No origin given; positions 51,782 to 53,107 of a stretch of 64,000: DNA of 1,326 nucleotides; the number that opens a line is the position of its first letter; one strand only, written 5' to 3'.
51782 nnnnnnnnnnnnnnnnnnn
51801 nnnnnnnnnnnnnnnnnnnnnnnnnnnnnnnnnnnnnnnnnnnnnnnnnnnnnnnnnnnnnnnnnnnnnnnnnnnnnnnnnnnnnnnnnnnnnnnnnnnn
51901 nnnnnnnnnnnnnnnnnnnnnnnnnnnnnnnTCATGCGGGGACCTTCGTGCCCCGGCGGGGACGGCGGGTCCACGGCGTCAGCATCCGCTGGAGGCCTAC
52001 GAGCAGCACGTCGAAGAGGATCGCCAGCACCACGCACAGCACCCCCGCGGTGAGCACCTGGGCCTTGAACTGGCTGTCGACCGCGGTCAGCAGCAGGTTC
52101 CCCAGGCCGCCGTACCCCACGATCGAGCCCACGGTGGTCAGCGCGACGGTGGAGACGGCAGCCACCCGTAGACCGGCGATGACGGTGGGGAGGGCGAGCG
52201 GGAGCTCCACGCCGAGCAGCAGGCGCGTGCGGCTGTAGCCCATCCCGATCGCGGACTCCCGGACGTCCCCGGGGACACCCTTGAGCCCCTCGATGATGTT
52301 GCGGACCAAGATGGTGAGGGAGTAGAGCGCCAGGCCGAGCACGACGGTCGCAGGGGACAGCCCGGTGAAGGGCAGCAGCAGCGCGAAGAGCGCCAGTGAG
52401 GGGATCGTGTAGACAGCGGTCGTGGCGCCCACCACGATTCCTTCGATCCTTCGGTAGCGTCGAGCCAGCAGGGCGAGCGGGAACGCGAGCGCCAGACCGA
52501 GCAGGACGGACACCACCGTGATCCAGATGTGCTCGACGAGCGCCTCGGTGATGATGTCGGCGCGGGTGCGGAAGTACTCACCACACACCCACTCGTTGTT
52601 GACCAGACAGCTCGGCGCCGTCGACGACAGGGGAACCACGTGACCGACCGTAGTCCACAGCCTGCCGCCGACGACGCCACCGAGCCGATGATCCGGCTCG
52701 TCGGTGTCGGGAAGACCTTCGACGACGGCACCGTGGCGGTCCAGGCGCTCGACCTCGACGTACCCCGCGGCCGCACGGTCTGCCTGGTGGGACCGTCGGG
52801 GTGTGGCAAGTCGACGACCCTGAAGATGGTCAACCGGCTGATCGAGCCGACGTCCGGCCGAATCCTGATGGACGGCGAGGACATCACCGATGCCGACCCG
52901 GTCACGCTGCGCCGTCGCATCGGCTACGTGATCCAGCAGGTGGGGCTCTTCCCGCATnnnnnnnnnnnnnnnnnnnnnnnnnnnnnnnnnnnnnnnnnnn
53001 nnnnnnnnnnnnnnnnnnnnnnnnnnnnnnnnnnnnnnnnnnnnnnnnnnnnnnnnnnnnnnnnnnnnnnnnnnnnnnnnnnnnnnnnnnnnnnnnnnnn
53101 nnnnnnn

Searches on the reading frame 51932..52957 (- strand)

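Call 11: search_protein_families(library=pfam, proteins=[window:51932-52957:-], max_evalue=0.001)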
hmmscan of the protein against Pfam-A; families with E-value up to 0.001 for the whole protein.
window:51932-52957:- (341 aa): 1 family
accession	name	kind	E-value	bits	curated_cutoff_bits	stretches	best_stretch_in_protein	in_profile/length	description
PF00528.27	BPD_transp_1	-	5.1e-19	69.1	26.4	1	154-332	5-184/184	Binding-protein-dependent transport system inner membrane component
